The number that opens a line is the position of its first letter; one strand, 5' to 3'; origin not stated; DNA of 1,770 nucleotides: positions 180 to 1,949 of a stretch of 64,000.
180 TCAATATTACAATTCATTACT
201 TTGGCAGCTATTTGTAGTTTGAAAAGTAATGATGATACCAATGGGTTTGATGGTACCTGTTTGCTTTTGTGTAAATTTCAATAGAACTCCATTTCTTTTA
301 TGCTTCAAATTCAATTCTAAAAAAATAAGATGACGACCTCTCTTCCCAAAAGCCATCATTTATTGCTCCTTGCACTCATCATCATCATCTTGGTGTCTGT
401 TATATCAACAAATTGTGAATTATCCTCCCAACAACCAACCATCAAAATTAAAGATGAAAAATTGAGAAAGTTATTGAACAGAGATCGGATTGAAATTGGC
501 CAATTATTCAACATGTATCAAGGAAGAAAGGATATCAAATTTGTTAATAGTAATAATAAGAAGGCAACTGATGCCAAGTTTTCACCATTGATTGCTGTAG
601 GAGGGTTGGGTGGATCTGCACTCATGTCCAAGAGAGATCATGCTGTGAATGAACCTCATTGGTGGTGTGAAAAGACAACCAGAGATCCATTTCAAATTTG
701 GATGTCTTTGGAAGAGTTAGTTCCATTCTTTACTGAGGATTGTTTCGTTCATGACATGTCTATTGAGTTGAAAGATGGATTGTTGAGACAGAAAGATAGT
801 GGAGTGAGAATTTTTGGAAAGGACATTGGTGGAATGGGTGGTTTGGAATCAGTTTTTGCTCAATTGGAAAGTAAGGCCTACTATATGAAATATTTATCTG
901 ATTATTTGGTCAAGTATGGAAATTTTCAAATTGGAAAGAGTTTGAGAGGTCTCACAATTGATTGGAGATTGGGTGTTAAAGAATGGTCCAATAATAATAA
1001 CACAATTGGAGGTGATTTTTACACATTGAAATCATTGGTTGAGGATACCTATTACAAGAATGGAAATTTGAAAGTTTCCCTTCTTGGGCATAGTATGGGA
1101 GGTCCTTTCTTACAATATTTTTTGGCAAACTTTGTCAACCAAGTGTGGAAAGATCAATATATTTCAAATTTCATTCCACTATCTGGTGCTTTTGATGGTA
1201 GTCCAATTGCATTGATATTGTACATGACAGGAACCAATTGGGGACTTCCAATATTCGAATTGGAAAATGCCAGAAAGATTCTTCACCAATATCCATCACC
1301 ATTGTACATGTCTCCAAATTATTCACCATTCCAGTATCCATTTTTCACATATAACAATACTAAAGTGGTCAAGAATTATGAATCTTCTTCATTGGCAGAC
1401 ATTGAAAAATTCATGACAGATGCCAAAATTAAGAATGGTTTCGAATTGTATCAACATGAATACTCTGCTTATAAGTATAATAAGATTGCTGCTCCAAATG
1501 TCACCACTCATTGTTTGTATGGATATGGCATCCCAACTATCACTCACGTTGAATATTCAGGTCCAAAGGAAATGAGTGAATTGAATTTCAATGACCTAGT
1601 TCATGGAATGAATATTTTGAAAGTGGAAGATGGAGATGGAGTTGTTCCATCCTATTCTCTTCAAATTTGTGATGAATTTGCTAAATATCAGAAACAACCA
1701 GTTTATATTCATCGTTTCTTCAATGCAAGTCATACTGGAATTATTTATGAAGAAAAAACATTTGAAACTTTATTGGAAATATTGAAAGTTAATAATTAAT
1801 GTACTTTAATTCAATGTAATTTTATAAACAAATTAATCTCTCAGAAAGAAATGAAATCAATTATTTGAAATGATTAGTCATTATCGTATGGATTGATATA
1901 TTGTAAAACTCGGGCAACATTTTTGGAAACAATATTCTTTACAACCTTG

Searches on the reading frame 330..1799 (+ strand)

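Call 34: search_protein_families(library=pfam, proteins=[window:330-1799:+], max_evalue=0.0001)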
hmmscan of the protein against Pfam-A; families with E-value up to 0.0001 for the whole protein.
window:330-1799:+ (489 aa): 1 family
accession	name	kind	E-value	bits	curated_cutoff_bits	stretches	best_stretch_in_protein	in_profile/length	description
PF02450.21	LCAT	-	1.1e-34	120.8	21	1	122-472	5-389/392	Lecithin:cholesterol acyltransferase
